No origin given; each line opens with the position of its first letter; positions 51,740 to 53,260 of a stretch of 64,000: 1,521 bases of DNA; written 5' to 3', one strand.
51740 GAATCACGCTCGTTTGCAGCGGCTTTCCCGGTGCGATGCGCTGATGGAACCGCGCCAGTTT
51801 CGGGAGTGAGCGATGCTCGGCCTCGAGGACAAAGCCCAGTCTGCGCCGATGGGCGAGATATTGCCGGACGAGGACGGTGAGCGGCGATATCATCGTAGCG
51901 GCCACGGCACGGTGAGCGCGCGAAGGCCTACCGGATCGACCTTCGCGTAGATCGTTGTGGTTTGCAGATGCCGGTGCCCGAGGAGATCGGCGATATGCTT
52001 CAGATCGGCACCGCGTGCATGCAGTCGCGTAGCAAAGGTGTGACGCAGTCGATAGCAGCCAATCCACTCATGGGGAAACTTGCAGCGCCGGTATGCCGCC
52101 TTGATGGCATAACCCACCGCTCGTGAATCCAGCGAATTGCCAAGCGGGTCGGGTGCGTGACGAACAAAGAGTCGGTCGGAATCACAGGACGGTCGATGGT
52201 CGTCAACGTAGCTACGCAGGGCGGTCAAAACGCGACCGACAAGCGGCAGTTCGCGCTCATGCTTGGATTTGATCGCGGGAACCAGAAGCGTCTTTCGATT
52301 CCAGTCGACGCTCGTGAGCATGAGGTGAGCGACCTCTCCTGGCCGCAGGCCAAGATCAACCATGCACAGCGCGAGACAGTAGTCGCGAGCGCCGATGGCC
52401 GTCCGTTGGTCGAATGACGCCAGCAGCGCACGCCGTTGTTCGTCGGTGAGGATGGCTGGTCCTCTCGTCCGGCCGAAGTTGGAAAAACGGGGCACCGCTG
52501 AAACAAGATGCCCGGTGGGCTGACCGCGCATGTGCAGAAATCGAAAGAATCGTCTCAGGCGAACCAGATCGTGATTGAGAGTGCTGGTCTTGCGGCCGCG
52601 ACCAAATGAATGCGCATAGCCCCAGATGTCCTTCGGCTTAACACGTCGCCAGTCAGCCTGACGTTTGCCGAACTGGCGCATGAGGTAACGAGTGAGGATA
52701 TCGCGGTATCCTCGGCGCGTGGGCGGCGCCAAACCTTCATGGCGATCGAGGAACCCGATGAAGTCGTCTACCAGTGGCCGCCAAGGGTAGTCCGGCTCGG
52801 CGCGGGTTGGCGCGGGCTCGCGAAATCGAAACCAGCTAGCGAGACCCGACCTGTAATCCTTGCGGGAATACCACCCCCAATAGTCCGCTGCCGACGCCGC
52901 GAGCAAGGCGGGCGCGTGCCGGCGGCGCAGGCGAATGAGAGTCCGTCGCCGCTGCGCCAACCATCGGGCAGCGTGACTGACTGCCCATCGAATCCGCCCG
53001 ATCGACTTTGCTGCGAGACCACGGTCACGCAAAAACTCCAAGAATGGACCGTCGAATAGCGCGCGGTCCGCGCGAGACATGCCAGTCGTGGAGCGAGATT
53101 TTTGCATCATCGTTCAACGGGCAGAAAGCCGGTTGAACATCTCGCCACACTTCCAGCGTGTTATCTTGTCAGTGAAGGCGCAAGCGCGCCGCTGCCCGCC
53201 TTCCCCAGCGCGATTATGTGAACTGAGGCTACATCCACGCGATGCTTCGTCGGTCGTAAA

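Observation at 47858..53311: Recombinase-in-trio (RIT) element with symmetric ~100-nt ends and a merA-less mercury-type cargo, nested in the ICE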

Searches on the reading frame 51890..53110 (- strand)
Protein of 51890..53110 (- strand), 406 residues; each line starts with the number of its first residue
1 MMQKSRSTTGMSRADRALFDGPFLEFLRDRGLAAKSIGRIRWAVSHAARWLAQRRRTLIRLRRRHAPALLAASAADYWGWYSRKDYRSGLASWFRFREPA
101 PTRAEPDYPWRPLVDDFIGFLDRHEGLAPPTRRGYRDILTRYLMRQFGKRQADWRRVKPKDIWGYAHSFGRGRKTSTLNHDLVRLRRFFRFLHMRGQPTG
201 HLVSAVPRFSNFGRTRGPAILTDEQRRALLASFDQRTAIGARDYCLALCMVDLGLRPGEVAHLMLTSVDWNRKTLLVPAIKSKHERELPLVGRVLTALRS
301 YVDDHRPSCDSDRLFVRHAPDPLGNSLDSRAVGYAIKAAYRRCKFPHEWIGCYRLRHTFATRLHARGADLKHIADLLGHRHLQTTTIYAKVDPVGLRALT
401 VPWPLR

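Call 5: search_protein_families(library=pfam, proteins=[window:51890-53110:-], max_evalue=0.01)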
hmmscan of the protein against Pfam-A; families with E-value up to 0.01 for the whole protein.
window:51890-53110:- (406 aa): 2 families
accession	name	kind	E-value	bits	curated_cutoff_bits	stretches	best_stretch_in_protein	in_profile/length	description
PF00589.27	Phage_integrase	-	1.7e-27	96.7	27.1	1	221-392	3-169/172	Phage integrase family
PF02899.23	Phage_int_SAM_1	-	4e-11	43.5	22.3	1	114-195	1-82/83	Phage integrase, N-terminal SAM-like domain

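Call 16: find_encoding_contigs(protein=window:51890-53110:-, flank=10000, max_places=10)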
Protein window:51890-53110:- (406 aa): 4 contigs read that carry it; 3 places shown.
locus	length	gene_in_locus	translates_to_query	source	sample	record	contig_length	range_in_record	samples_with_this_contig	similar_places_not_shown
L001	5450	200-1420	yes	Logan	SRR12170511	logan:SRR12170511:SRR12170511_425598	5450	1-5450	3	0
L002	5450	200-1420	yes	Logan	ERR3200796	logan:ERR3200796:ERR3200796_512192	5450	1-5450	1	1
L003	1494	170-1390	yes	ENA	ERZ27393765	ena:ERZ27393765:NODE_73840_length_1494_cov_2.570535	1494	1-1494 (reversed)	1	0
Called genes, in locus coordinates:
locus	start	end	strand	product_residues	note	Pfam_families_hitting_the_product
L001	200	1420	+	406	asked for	PF02899:Phage_int_SAM_1, PF00589:Phage_integrase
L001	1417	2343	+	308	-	PF00589:Phage_integrase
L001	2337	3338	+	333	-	PF02899:Phage_int_SAM_1, PF13495:Phage_int_SAM_4 (weak), PF00589:Phage_integrase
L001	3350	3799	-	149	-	PF19452:DUF5990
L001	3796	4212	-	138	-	PF00376:MerR, PF13411:MerR_1, PF09278:MerR-DNA-bind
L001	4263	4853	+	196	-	PF02411:MerT, PF00403:HMA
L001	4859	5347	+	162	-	PF18423:zf_CopZ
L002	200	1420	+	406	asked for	PF02899:Phage_int_SAM_1, PF00589:Phage_integrase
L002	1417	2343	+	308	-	PF00589:Phage_integrase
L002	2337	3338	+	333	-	PF02899:Phage_int_SAM_1, PF13495:Phage_int_SAM_4 (weak), PF00589:Phage_integrase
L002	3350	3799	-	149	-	PF19452:DUF5990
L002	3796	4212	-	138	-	PF00376:MerR, PF13411:MerR_1, PF09278:MerR-DNA-bind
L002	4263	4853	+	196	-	PF02411:MerT, PF00403:HMA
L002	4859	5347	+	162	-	PF18423:zf_CopZ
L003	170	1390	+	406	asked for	PF02899:Phage_int_SAM_1, PF00589:Phage_integrase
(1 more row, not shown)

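Call 21: find_homologous_proteins(query=window:51890-53110:-, max_evalue=1e-20)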
Query window:51890-53110:- (406 aa): 253 proteins with E <= 1e-20 among 8000 candidates; the best 120 are listed.
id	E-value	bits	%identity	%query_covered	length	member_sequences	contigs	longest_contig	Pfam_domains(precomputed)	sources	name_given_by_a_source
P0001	2.0e-277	938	100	100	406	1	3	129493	PF00589.28,PF02899.24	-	-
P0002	2.5e-241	819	88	100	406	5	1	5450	PF00589.28,PF02899.24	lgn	-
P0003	3.0e-180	618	72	94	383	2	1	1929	PF00589.28,PF02899.24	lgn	-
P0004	2.9e-169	582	66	100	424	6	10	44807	PF00589.28,PF02899.24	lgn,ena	-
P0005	7.9e-166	570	63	100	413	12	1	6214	PF00589.28,PF02899.24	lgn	-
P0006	4.4e-148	512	58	100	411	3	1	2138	PF00589.28,PF02899.24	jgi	jgi:site-specific recombinase XerD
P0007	1.4e-147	510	58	100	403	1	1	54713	PF00589.28,PF02899.24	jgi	jgi:integrase/recombinase XerD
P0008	9.5e-147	508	66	83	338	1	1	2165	PF00589.28,PF02899.24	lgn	-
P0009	7.0e-135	468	60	86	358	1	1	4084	PF00589.28,PF02899.24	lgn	-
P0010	1.9e-133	464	55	100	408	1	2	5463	PF00589.28,PF02899.24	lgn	-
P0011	5.2e-133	462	57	100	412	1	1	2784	PF00589.28,PF02899.24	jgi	jgi:integrase/recombinase XerD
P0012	5.6e-133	462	56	100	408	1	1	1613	PF00589.28,PF02899.24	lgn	-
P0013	1.2e-123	431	54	94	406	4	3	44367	PF00589.28,PF02899.24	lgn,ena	-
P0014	4.4e-121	423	54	97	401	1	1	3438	PF00589.28,PF02899.24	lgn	-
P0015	1.5e-117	411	51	96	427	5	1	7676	PF00589.28,PF02899.24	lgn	-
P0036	6.5e-81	291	47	77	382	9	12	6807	PF00589.28,PF02899.24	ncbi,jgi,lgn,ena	jgi:site-specific recombinase XerD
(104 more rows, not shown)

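Call 22: find_encoding_contigs(protein=P0002, flank=10000, max_places=10)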
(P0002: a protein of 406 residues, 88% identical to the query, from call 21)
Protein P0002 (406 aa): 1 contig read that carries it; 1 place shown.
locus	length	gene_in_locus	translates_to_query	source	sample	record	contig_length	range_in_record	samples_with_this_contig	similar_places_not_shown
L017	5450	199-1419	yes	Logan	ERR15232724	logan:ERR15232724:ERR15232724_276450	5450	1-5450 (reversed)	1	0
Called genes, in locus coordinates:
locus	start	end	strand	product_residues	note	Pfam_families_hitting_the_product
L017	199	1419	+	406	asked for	PF02899:Phage_int_SAM_1, PF00589:Phage_integrase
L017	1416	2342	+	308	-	PF00589:Phage_integrase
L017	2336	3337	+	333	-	PF02899:Phage_int_SAM_1, PF13495:Phage_int_SAM_4 (weak), PF00589:Phage_integrase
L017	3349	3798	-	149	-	PF19452:DUF5990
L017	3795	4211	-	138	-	PF00376:MerR, PF13411:MerR_1, PF09278:MerR-DNA-bind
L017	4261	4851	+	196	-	PF02411:MerT, PF00403:HMA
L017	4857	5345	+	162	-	PF18423:zf_CopZ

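Call 23: find_encoding_contigs(protein=P0004, flank=10000, max_places=10)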
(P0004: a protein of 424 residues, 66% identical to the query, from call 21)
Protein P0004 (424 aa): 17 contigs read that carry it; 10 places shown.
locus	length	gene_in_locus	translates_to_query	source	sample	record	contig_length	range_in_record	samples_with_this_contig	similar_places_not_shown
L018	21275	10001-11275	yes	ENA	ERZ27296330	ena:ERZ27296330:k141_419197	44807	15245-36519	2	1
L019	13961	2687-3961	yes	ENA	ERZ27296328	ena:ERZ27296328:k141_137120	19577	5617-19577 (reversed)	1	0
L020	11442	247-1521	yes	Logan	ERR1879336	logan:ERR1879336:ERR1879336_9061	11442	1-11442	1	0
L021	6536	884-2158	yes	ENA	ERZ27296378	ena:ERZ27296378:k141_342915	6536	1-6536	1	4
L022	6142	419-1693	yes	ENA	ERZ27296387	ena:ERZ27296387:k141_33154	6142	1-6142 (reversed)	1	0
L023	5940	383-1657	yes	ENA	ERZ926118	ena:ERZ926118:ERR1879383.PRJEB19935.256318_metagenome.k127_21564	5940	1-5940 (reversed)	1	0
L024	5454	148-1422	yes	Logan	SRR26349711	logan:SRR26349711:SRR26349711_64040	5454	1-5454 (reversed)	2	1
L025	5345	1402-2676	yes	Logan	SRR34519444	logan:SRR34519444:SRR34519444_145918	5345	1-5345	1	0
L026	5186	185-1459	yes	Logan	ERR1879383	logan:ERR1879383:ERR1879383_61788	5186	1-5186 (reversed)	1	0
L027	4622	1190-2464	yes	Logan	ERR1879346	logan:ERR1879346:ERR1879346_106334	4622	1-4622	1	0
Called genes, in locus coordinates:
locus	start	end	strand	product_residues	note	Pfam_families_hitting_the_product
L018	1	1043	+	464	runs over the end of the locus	PF07655:Secretin_N_2, PF00263:Secretin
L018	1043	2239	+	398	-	PF00437:T2SSE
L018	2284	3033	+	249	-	PF07963:N_methyl (weak)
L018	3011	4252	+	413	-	-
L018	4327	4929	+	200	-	-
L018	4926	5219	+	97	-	-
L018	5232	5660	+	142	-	-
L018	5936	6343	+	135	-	-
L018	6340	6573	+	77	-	-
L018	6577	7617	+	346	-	PF17761:DUF1016_N, PF06250:YhcG_C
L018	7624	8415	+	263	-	-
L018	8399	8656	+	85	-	-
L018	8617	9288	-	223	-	-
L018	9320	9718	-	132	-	PF13384:HTH_23 (weak)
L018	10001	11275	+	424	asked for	PF02899:Phage_int_SAM_1, PF00589:Phage_integrase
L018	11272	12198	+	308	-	PF00589:Phage_integrase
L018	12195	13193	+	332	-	PF02899:Phage_int_SAM_1, PF00589:Phage_integrase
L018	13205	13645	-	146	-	PF19452:DUF5990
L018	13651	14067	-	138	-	PF00376:MerR, PF13411:MerR_1, PF09278:MerR-DNA-bind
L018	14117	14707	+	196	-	PF02411:MerT, PF00403:HMA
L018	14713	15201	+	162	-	PF18423:zf_CopZ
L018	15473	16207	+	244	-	PF20582:UPF0758_N, PF04002:RadC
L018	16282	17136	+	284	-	-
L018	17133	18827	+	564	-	PF07693:KAP_NTPase (faint)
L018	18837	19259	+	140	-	-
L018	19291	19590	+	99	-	-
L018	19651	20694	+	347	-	PF01904:DUF72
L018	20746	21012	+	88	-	-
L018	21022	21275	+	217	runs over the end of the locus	-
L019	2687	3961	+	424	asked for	PF02899:Phage_int_SAM_1, PF00589:Phage_integrase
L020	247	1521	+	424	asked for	PF02899:Phage_int_SAM_1, PF00589:Phage_integrase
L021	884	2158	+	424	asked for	PF02899:Phage_int_SAM_1, PF00589:Phage_integrase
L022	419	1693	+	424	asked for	PF02899:Phage_int_SAM_1, PF00589:Phage_integrase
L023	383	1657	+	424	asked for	PF02899:Phage_int_SAM_1, PF00589:Phage_integrase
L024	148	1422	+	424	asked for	PF02899:Phage_int_SAM_1, PF00589:Phage_integrase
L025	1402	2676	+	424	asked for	PF02899:Phage_int_SAM_1, PF00589:Phage_integrase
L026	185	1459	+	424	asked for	PF02899:Phage_int_SAM_1, PF00589:Phage_integrase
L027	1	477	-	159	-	?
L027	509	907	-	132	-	PF13384:HTH_23 (weak)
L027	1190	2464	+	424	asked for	PF02899:Phage_int_SAM_1, PF00589:Phage_integrase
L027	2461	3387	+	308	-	PF00589:Phage_integrase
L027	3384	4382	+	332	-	PF02899:Phage_int_SAM_1, PF00589:Phage_integrase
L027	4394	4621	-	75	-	?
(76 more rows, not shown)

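Call 27: find_encoding_contigs(protein=P0007, flank=10000, max_places=6)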
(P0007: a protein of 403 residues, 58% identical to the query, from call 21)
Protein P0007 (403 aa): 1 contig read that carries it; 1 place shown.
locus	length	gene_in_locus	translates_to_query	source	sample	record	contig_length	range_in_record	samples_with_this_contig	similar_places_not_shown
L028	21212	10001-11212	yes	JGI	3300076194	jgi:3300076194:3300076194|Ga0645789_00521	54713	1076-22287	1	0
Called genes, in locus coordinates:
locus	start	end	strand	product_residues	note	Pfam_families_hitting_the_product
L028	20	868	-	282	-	-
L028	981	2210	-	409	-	-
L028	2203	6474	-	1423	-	-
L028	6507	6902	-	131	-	-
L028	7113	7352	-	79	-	-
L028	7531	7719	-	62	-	-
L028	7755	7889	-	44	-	-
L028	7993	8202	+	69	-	-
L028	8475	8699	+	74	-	-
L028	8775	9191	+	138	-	-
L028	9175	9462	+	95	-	-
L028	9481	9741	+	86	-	-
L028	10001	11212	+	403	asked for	PF02899:Phage_int_SAM_1, PF00589:Phage_integrase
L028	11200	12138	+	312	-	PF00589:Phage_integrase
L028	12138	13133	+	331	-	PF13495:Phage_int_SAM_4 (faint), PF02899:Phage_int_SAM_1, PF00589:Phage_integrase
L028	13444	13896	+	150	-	PF04002:RadC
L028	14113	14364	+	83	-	-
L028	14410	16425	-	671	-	PF00122:E1-E2_ATPase, PF00702:Hydrolase, PF08282:Hydrolase_3 (weak)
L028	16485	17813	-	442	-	PF00324:AA_permease, PF13520:AA_permease_2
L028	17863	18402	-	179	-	PF11827:DUF3347 (weak)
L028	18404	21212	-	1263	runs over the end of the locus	PF00873:ACR_tran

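Call 28: find_encoding_contigs(protein=P0013, flank=10000, max_places=6)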
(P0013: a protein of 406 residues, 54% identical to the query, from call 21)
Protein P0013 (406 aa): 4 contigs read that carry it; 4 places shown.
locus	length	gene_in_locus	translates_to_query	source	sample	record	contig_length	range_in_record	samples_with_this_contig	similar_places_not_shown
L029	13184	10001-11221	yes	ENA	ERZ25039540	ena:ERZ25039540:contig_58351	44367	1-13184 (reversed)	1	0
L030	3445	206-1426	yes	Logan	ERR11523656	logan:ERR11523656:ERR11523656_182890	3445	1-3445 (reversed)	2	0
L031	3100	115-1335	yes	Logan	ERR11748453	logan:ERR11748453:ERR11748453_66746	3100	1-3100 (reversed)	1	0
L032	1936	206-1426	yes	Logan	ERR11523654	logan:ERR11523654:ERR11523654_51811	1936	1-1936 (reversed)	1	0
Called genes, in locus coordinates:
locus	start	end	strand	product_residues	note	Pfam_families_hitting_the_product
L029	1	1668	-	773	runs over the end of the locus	PF04313:HSDR_N, PF13588:HSDR_N_2 (weak), PF00270:DEAD, PF04851:ResIII, PF18766:SWI2_SNF2, PF08463:EcoEI_R_C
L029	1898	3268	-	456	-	PF04471:Mrr_cat, PF01396:Zn_ribbon_Top1 (weak)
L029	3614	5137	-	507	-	PF13655:RVT_N, PF00078:RVT_1, PF08388:GIIM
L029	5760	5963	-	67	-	PF04002:RadC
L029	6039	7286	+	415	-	PF02899:Phage_int_SAM_1 (faint), PF00589:Phage_integrase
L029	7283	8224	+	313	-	PF00589:Phage_integrase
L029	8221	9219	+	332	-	PF02899:Phage_int_SAM_1, PF00589:Phage_integrase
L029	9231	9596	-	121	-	PF04002:RadC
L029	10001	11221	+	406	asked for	PF02899:Phage_int_SAM_1, PF00589:Phage_integrase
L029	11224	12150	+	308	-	PF00589:Phage_integrase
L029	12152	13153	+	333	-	PF02899:Phage_int_SAM_1, PF00589:Phage_integrase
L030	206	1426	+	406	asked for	PF02899:Phage_int_SAM_1, PF00589:Phage_integrase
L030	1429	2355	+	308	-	PF00589:Phage_integrase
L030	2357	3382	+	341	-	PF02899:Phage_int_SAM_1, PF00589:Phage_integrase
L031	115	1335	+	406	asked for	PF02899:Phage_int_SAM_1, PF00589:Phage_integrase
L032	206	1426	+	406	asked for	PF02899:Phage_int_SAM_1, PF00589:Phage_integrase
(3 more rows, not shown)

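Call 29: find_encoding_contigs(protein=P0005, flank=10000, max_places=6)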
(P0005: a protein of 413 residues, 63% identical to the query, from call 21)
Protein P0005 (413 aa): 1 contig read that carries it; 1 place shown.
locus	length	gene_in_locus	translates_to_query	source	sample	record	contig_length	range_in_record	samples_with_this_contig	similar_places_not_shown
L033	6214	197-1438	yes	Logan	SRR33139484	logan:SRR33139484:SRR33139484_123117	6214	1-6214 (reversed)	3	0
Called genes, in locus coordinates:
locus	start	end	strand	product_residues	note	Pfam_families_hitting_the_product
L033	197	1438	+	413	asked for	PF02899:Phage_int_SAM_1, PF00589:Phage_integrase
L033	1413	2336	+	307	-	PF00589:Phage_integrase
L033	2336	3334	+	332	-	PF02899:Phage_int_SAM_1, PF00589:Phage_integrase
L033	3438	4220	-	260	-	-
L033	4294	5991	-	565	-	PF04542:Sigma70_r2 (faint), PF08281:Sigma70_r4_2, PF04545:Sigma70_r4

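Call 30: find_encoding_contigs(protein=P0010, flank=10000, max_places=6)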
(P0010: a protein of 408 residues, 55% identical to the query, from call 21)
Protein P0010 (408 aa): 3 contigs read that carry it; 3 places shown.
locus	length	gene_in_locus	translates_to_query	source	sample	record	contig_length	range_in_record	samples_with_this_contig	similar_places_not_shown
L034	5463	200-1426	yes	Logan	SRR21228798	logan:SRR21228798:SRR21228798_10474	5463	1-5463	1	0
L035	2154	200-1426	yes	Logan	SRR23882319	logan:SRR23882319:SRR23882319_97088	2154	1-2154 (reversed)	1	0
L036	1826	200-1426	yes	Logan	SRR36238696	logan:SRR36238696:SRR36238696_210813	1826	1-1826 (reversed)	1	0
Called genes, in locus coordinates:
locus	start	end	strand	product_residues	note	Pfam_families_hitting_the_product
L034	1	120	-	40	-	?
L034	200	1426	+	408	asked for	PF02899:Phage_int_SAM_1, PF00589:Phage_integrase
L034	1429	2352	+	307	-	PF00589:Phage_integrase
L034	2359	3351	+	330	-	PF02899:Phage_int_SAM_1, PF00589:Phage_integrase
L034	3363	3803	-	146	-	PF19452:DUF5990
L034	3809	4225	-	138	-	PF00376:MerR, PF13411:MerR_1, PF09278:MerR-DNA-bind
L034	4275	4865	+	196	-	PF02411:MerT, PF00403:HMA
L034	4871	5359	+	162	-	PF18423:zf_CopZ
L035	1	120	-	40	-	?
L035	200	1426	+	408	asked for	PF02899:Phage_int_SAM_1, PF00589:Phage_integrase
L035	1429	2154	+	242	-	?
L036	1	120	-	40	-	?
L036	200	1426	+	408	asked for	PF02899:Phage_int_SAM_1, PF00589:Phage_integrase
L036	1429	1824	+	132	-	?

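Call 52: search_dna_similar(query=window:51890-53110:-, collection=plasmids, mode=protein, max_rows=30, max_evalue=1e-20)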
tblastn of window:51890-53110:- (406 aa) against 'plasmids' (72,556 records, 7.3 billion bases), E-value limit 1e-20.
Records with a match: 199; places in all: 256; records where one place covers at least 80% of the query: 2.
Best place of each record, by identity: <60% 199.
By first word of the organism name: Rhizobium 38; Sinorhizobium 34; Phaeobacter 24; Bradyrhizobium 15; Agrobacterium 11; Paraburkholderia 10; Ralstonia 8; Sphingobium 7; Cupriavidus 6; Mesorhizobium 5; and 32 more.
By predicted mobility (MOB-suite, as given by PLSDB): conjugative 129; non-mobilizable 50; mobilizable 20.
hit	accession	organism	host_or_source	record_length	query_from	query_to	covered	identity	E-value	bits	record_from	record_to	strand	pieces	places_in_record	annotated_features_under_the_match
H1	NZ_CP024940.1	Paraburkholderia hospita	soil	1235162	19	404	95%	30.9%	8e-31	132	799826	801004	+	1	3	record has no annotation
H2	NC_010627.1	Paraburkholderia phymatum STM815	-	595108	119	404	70%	39.9%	9e-49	184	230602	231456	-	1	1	site-specific integrase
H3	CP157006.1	Methylomonas sp. AM2-LC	-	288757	18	404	95%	28.1%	9e-30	129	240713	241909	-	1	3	record has no annotation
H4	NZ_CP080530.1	Mesorhizobium sp. AR02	Oxytropis sp.,Cell culture,root nodule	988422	113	404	72%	35.9%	2e-32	136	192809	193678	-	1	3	site-specific integrase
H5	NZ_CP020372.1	Candidatus Thiodictyon syntrophicum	meromictic lake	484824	113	406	72%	35.4%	3e-31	133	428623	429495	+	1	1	site-specific integrase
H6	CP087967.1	Polaromonas sp. P1-6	cell culture,cave ground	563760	109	404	73%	34.8%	5e-27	121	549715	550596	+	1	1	site-specific integrase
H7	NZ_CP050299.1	Mesorhizobium huakuii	Oxytropis kamtschatica,cell ...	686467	113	404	72%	35.2%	3e-31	133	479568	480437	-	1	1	site-specific integrase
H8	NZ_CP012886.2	Mycobacterium intracellulare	sputum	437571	99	404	75%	33.3%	2e-25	116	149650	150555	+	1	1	tyrosine-type recombinase/integrase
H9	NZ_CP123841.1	Agrobacterium tumefaciens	-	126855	126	404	69%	36.5%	1e-33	140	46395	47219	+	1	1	tyrosine-type recombinase/integrase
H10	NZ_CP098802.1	Rhizobium anhuiense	Trifolium dubium,Cell culture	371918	123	404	69%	35.9%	3e-27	121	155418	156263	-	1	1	site-specific integrase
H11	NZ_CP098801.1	Rhizobium anhuiense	Trifolium dubium,Cell culture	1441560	123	404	69%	35.9%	3e-27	121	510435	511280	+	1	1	record has no annotation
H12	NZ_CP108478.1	Streptomyces mirabilis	-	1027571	99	404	75%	33.0%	5e-24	112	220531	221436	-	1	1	record has no annotation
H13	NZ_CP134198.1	Paraburkholderia sp. FT54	single cell,Rhizosphere soil of Tomato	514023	114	404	72%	34.7%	9e-26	117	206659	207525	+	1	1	tyrosine-type recombinase/integrase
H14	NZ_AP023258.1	Mesorhizobium sp. L-2-11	Lotus japonicus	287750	113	404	72%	34.6%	2e-31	134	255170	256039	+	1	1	site-specific integrase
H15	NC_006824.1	Aromatoleum aromaticum EbN1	-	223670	114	404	72%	34.7%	2e-28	125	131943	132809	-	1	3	site-specific integrase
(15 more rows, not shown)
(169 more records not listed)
